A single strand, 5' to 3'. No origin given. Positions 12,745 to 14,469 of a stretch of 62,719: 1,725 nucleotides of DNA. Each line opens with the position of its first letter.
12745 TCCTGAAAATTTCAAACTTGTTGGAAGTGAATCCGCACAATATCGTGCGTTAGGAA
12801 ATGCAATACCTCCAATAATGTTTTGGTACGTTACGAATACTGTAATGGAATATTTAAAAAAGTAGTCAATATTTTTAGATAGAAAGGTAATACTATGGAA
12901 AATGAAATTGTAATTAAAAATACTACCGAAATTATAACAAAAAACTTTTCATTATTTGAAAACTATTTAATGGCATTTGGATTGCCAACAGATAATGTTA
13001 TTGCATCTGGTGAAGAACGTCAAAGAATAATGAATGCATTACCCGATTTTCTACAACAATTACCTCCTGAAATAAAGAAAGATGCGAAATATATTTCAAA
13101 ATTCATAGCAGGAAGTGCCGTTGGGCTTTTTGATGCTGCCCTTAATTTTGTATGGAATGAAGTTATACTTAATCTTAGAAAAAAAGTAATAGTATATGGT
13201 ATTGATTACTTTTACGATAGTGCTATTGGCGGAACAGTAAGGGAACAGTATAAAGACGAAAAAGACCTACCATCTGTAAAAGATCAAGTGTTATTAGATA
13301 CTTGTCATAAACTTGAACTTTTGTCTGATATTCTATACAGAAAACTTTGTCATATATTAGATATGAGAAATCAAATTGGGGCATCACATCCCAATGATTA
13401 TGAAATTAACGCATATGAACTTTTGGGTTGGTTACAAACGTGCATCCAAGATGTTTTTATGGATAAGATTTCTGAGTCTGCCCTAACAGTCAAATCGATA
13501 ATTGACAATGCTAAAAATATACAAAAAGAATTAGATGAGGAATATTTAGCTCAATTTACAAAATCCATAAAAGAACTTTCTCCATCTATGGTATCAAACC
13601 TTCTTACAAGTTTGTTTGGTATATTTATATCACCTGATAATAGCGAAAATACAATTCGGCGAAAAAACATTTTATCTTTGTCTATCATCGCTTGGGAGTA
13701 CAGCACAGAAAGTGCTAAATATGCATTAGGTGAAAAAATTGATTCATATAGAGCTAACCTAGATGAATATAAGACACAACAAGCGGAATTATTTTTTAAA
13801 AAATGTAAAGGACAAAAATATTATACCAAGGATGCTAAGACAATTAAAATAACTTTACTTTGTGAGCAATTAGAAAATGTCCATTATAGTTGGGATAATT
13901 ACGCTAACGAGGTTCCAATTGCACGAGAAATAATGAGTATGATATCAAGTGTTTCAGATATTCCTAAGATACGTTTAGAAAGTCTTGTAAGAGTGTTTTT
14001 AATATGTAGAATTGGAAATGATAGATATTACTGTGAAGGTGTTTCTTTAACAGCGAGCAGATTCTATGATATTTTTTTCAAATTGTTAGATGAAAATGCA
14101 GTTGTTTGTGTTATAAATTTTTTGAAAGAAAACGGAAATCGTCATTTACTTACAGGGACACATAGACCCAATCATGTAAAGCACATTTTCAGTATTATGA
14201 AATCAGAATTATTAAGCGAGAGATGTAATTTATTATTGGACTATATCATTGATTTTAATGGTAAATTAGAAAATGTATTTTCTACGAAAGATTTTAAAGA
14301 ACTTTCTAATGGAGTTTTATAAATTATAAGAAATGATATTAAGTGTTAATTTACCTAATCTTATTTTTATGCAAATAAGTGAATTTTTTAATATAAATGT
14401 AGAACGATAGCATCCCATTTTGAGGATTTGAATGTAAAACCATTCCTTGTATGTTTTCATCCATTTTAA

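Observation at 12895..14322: Uncharacterised 475-aa protein with an Rx6H HEPN-like motif, co-transcribed as the fourth gene of the R-M operon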

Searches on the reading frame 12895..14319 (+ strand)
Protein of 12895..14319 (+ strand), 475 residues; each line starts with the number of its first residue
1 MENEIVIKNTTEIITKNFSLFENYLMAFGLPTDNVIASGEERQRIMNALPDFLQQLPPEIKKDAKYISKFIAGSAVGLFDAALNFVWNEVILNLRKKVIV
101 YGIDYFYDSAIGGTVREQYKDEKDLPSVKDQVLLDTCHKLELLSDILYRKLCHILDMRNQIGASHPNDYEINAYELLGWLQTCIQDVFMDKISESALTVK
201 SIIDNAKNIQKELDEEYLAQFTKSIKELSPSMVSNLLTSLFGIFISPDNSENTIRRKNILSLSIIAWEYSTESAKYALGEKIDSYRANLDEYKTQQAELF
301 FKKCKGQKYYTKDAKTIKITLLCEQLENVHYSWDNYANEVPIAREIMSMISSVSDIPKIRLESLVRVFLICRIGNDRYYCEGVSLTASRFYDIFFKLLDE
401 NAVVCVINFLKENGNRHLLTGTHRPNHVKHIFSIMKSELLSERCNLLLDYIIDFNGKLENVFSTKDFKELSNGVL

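Call 4: search_protein_families(library=pfam, proteins=[window:12895-14319:+], max_evalue=1)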
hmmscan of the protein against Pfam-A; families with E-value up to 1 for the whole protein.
window:12895-14319:+ (475 aa): 3 families
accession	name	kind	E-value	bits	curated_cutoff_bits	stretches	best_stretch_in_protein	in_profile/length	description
PF20053.4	WC-rich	-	0.0011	19.6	24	1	301-381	5-79/106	Wolframin cysteine-rich domain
PF06907.19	LXN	-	0.0047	17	24.1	1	179-278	64-158/217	Latexin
PF04872.18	Pox_L5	-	0.16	12.3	24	0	409-451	24-65/79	Poxvirus L5 protein family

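Call 5: search_protein_families(library=padloc, proteins=[window:12895-14319:+], max_evalue=1)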
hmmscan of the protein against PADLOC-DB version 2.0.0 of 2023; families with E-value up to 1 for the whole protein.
window:12895-14319:+ (475 aa): 1 family
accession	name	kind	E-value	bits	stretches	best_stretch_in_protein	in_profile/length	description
PDLC01351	Cas7g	-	0.00036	18.8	1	307-355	93-140/143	CAS-I-U; effector_G7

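Call 6: search_protein_families(library=ncbifam, proteins=[window:12895-14319:+], max_evalue=1)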
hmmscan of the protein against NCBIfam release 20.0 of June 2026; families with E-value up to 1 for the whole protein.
window:12895-14319:+ (475 aa): 0 families

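Call 7: find_homologous_proteins(query=window:12895-14319:+)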
Query window:12895-14319:+ (475 aa): 602 proteins with E <= 0.001 among 8000 candidates; the best 120 are listed.
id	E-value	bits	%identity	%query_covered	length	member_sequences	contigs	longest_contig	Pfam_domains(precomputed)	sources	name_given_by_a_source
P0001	0.0e+0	1061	100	100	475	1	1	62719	-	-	-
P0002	2.1e-295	998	93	100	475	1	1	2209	-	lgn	-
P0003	6.1e-294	993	93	100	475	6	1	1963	-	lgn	-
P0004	5.4e-245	832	77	99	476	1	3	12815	-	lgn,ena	-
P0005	1.2e-242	824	75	100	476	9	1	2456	-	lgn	-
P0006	9.5e-242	821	76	99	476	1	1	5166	-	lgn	-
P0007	8.5e-223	758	69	100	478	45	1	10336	-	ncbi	-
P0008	2.8e-219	747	68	99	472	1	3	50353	-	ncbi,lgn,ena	-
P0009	3.6e-219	746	68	100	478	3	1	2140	-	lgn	-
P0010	1.6e-204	698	65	99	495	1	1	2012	-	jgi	jgi:hypothetical protein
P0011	8.2e-201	686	63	100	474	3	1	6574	-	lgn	-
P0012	1.5e-199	682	63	100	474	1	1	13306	-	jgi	-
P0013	9.9e-198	676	64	100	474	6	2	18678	-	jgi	jgi:hypothetical protein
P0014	1.8e-197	675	63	100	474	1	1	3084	-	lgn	-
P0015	1.2e-196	672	61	100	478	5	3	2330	-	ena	-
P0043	3.5e-147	509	50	99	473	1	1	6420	PF27235.1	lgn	-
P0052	1.2e-144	501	50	96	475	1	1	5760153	-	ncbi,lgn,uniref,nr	ncbi:hypothetical protein [Paenibacillus polymyxa]|uniref:hypothetical protein n=1 Tax=Paenibacillus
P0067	9.6e-141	488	49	98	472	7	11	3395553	-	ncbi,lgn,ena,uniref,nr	ncbi:hypothetical protein [Clostridium perfringens]|uniref:hypothetical protein n=1 Tax=Clostridium 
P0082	2.3e-138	480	47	100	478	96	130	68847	-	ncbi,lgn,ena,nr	ncbi:MAG: hypothetical protein D8H99_50975 [Streptococcus sp.]|nr:MAG: hypothetical protein D8H99_50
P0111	1.5e-130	454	48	99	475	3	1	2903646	-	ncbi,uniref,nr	ncbi:hypothetical protein JMUB3935_0407 [Leptotrichia trevisanii]|uniref:Uncharacterized protein n=1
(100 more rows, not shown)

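Call 8: search_solved_structures(query=window:12895-14319:+, max_evalue=10)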
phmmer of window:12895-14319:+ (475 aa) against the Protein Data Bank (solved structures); distinct sequences matched with E-value up to 10: 1.
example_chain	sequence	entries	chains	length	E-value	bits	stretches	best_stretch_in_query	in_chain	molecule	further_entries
3j9t_K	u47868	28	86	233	0.17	14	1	196-298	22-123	V-type proton ATPase subunit E | V-ATPase subunit E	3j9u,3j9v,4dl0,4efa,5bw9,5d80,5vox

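Call 9: search_protein_families(library=phrogs, proteins=[window:12895-14319:+], max_evalue=1)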
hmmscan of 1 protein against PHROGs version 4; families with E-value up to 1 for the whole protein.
window:12895-14319:+ (475 aa): 1 family
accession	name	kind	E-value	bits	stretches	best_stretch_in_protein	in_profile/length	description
phrog_27609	-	unknown function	1.6e-93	314.9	1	41-459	2-416/418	-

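Call 13: find_encoding_contigs(protein=P0001, flank=10000, max_places=4)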
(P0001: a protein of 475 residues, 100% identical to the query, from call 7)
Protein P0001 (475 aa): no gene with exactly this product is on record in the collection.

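Call 14: find_encoding_contigs(protein=P0008, flank=8000, max_places=3)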
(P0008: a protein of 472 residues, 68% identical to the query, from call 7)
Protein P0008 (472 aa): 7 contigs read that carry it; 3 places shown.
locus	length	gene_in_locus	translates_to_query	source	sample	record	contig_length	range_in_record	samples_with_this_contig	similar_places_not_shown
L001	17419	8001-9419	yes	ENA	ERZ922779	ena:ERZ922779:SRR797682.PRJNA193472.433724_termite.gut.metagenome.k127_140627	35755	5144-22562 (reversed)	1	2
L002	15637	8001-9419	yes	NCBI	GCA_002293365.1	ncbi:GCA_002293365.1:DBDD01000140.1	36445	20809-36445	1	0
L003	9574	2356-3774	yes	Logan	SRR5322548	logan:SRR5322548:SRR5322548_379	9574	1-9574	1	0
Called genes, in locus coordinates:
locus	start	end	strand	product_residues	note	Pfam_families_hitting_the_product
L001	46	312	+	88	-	PF12802:MarR_2, PF13730:HTH_36, PF13545:HTH_Crp_2, PF13412:HTH_24 (weak), PF00325:Crp (weak)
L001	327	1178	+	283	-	-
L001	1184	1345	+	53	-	-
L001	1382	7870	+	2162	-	PF28553:WH_1, PF00176:SNF2-rel_dom (weak), PF28554:DUF8437, PF04851:ResIII, PF28555:Helicase_dom, PF00271:Helicase_C (weak)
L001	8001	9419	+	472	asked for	-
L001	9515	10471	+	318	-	PF13154:DUF3991, PF13155:Toprim_2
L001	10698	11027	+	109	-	PF21983:NikA-like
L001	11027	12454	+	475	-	PF03432:Relaxase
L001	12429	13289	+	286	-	PF12687:DUF3801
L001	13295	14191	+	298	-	PF08401:ArdcN (weak)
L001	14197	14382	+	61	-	-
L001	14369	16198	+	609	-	PF02534:T4SS-DNA_transf, PF10412:TrwB_AAD_bind, PF12696:TraG-D_C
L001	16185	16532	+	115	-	-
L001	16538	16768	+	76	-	-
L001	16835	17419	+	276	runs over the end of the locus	PF19478:TrbL_2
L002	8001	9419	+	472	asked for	-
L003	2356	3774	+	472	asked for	-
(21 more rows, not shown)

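Call 15: find_encoding_contigs(protein=P0067, flank=8000, max_places=4)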
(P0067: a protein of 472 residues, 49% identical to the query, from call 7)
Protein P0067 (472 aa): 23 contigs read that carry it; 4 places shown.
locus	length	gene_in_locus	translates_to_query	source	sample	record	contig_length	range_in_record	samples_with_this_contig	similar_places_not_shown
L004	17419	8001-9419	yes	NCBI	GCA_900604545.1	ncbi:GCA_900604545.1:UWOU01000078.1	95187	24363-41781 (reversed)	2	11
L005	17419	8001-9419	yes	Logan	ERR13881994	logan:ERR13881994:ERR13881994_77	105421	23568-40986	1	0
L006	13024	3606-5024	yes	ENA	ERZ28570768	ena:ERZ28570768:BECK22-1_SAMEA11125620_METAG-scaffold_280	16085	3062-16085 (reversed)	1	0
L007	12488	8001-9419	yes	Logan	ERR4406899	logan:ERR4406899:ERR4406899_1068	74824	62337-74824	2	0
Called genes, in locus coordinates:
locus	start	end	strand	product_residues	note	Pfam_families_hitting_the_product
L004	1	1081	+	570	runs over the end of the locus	PF02518:HATPase_c (weak), PF13589:HATPase_c_3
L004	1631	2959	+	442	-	PF25169:DUF7830 (faint), PF25164:CoiA_N (weak), PF06054:CoiA_nuc, PF01396:Zn_ribbon_Top1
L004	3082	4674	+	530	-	PF12161:HsdM_N, PF02384:N6_Mtase, PF01170:UPF0020 (weak), PF07669:Eco57I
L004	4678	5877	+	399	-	PF01420:Methylase_S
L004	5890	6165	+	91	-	-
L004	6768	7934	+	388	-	PF03235:GmrSD_N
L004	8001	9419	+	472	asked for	-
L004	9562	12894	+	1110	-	PF13643:DUF4145, PF04313:HSDR_N (weak), PF00270:DEAD, PF04851:ResIII, PF18766:SWI2_SNF2, PF00271:Helicase_C (weak), PF08463:EcoEI_R_C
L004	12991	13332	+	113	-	-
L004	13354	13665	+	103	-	PF01844:HNH (weak)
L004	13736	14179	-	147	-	PF06114:Peptidase_M78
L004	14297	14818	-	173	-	PF12844:HTH_19, PF13413:HTH_25 (weak), PF13443:HTH_26, PF13560:HTH_31, PF01381:HTH_3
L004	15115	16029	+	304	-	-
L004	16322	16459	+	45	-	-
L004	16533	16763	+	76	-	-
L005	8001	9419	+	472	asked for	-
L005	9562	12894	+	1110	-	PF13643:DUF4145, PF04313:HSDR_N (weak), PF00270:DEAD, PF04851:ResIII, PF18766:SWI2_SNF2, PF00271:Helicase_C (weak), PF08463:EcoEI_R_C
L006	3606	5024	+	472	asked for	-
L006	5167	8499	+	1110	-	PF13643:DUF4145, PF04313:HSDR_N (weak), PF00270:DEAD, PF04851:ResIII, PF18766:SWI2_SNF2, PF00271:Helicase_C (weak), PF08463:EcoEI_R_C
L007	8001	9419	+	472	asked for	-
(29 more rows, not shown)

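Call 16: find_encoding_contigs(protein=P0082, flank=8000, max_places=6)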
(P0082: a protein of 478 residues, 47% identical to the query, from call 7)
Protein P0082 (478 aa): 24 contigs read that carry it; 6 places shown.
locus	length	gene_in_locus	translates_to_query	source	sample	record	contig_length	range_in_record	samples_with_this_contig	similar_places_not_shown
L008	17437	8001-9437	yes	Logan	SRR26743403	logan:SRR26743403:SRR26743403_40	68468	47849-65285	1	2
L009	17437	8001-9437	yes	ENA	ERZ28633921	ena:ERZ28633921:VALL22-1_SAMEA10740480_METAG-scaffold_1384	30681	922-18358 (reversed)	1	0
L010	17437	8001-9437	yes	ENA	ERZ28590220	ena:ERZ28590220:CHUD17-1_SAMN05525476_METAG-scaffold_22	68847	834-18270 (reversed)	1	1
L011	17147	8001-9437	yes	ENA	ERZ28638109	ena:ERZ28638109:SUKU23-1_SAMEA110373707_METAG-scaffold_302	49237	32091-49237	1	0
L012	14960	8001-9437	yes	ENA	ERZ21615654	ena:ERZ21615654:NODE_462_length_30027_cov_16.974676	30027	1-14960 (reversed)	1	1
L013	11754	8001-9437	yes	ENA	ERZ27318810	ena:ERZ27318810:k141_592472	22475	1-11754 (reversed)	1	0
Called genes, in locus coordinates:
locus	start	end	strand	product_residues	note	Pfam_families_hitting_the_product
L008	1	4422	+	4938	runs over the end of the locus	PF00668:Condensation (weak), PF00501:AMP-binding, PF00550:PP-binding, PF00668:Condensation, PF00501:AMP-binding, PF00550:PP-binding, PF00668:Condensation, PF00501:AMP-binding, +1 more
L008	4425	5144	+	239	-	PF00005:ABC_tran, PF13304:AAA_21 (weak)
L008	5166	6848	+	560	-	PF00664:ABC_membrane, PF00005:ABC_tran, PF02463:SMC_N (faint)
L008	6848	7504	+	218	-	PF22624:AASDHPPT_N (weak), PF01648:ACPS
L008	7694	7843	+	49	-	PF08998:Epsilon_antitox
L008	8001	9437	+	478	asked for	-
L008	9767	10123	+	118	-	-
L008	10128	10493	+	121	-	PF19514:MobC_2 (weak), PF21983:NikA-like, PF05713:MobC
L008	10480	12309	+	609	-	PF03432:Relaxase, PF20874:Relaxase_M, PF11083:Relaxase_C (weak)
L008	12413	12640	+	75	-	PF12844:HTH_19 (weak), PF13560:HTH_31, PF01381:HTH_3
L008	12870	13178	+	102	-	PF11372:DUF3173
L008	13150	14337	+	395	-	PF00589:Phage_integrase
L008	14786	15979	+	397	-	PF00005:ABC_tran (faint), PF13175:AAA_15, PF13304:AAA_21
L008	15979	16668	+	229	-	-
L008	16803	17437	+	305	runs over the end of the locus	PF02091:tRNA-synt_2e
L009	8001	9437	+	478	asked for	-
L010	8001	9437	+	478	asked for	-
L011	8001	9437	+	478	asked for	-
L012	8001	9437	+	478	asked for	-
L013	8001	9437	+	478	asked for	-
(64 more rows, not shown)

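Call 18: find_encoding_contigs(protein=P0052, flank=8000, max_places=2)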
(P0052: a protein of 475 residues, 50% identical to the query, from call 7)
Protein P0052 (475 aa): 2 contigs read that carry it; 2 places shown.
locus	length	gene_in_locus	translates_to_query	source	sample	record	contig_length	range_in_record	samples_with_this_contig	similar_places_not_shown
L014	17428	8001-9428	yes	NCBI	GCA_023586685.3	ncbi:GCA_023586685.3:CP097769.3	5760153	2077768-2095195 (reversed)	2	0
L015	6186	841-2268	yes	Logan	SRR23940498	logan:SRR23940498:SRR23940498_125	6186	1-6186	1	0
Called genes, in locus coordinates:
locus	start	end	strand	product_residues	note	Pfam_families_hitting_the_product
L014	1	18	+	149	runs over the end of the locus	-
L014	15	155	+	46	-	PF09693:Phage_XkdX (weak)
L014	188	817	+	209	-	PF22768:SPP1_Dit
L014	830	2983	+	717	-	PF06605:Prophage_tail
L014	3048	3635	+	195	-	-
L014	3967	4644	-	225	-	-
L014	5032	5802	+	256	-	PF02498:Bro-N, PF03374:ANT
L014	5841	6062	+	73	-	-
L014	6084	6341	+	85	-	PF10779:XhlA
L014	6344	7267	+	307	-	PF01510:Amidase_2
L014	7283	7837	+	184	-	PF09682:Phage_holin_6_1 (weak)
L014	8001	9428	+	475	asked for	-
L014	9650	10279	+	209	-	-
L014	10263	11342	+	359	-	PF01381:HTH_3, PF13443:HTH_26 (weak), PF13560:HTH_31 (faint), PF06114:Peptidase_M78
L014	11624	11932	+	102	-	PF10694:DUF2500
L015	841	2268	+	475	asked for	-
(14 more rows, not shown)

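Call 19: find_encoding_contigs(protein=P0111, flank=8000, max_places=2)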
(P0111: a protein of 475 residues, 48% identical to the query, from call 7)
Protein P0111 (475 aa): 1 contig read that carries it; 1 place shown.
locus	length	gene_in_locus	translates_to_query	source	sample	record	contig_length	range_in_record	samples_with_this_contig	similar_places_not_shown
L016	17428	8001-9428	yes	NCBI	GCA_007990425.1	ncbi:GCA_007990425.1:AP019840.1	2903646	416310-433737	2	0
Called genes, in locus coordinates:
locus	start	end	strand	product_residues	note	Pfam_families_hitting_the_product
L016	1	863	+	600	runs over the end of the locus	PF13509:S1_2 (faint), PF17092:PCB_OB (faint), PF24685:OB_RRP5_4th (faint), PF21710:Spt6_S1 (faint), PF24682:OB_RRP5 (faint), PF00575:S1, PF23459:S1_RRP5 (faint), PF00575:S1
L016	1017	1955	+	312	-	PF01063:Aminotran_4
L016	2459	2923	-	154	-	PF01451:LMWPc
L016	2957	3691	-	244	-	PF02146:SIR2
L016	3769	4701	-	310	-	PF01180:DHO_dh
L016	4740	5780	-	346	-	PF12895:ANAPC3 (faint), PF23300:HEAT_Nup120 (faint), PF00515:TPR_1 (faint), PF07719:TPR_2 (faint), PF08238:Sel1 (faint), PF13181:TPR_8 (faint), PF13424:TPR_12 (faint), PF13428:TPR_14 (faint), +3 more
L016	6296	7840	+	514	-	PF00117:GATase, PF07722:Peptidase_C26 (weak), PF02540:NAD_synthase (faint), PF03054:tRNA_Me_trans (faint), PF00958:GMP_synt_C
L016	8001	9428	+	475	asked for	-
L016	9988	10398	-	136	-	-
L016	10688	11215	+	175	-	-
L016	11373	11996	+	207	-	-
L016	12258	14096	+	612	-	PF01757:Acyl_transf_3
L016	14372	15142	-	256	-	PF00392:GntR (weak), PF01047:MarR (faint), PF08220:HTH_DeoR, PF08279:HTH_11, PF00455:DeoRC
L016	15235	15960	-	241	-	PF00923:TAL_FSA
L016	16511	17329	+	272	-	PF13353:Fer4_12 (weak), PF04055:Radical_SAM, PF13353:Fer4_12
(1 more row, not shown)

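Call 20: find_encoding_contigs(protein=P0004, flank=8000, max_places=3)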
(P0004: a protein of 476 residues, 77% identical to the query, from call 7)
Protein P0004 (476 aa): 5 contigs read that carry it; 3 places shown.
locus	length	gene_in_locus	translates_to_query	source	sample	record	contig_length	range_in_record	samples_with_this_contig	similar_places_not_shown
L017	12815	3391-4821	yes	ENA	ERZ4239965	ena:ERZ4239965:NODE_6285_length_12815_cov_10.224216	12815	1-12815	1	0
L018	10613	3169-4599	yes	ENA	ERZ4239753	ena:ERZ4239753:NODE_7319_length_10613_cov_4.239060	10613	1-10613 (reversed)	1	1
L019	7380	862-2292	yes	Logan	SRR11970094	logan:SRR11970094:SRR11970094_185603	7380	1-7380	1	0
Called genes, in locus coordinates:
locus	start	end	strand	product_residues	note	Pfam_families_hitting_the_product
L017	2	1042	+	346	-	?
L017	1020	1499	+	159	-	PF20288:MC2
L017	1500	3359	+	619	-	-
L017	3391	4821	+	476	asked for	-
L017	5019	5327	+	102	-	-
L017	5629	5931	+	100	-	PF01910:Thiamine_BP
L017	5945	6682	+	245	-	PF00528:BPD_transp_1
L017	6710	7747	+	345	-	PF09084:NMT1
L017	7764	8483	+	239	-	PF00005:ABC_tran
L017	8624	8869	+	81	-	-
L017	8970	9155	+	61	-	-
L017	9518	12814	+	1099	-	?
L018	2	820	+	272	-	?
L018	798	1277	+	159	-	PF20288:MC2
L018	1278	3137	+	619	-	-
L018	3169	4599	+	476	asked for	-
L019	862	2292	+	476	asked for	-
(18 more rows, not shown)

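Call 21: predict_structure(alignment_id=A1)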
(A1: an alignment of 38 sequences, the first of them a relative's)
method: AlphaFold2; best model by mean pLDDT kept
length: 475 residues; sequences in the alignment: 38
mean_pLDDT: 81.4   pTM: 0.56
mean pLDDT of the five models: 81.4, 80.0, 78.8, 77.4, 76.6
residues with pLDDT >= 90: 114; 70-90: 296; 50-70: 45; < 50: 20
segments of 3 or more residues with pLDDT < 50: 1-16, 164-167
pLDDT, mean of each block of 10 residues (from residue 1): 44 51 75 69 77 75 76 77 84 83 75 72 84 85 83 82 50 77 80 63 69 83 81 81 80 83 90 88 84 88 86 85 92 85 91 87 94 89 89 94 93 90 94 93 93 92 91 84
secondary structure, 60 per line:
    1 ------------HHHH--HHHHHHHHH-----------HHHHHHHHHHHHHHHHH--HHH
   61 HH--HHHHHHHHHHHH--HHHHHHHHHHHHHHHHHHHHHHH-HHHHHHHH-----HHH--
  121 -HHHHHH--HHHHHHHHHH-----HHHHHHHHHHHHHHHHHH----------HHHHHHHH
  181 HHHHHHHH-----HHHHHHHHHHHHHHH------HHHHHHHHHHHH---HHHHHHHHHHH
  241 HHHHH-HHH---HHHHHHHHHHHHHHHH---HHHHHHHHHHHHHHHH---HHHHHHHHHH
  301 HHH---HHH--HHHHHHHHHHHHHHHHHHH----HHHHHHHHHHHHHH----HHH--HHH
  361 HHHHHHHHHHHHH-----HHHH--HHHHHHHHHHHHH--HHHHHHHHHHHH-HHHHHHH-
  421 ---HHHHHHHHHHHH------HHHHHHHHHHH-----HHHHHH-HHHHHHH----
elements in order: H13-16 H19-27 H39-55 H58-62 H65-76 H79-101 H103-110 H122-127 H130-139 H145-162 H173-188 H194-208 H215-226 H230-245 H253-268 H272-287 H291-303 H312-330 H335-348 H358-373 H379-382 H385-397 H400-411 H413-419 H424-435 H442-452 H458-463 H465-471
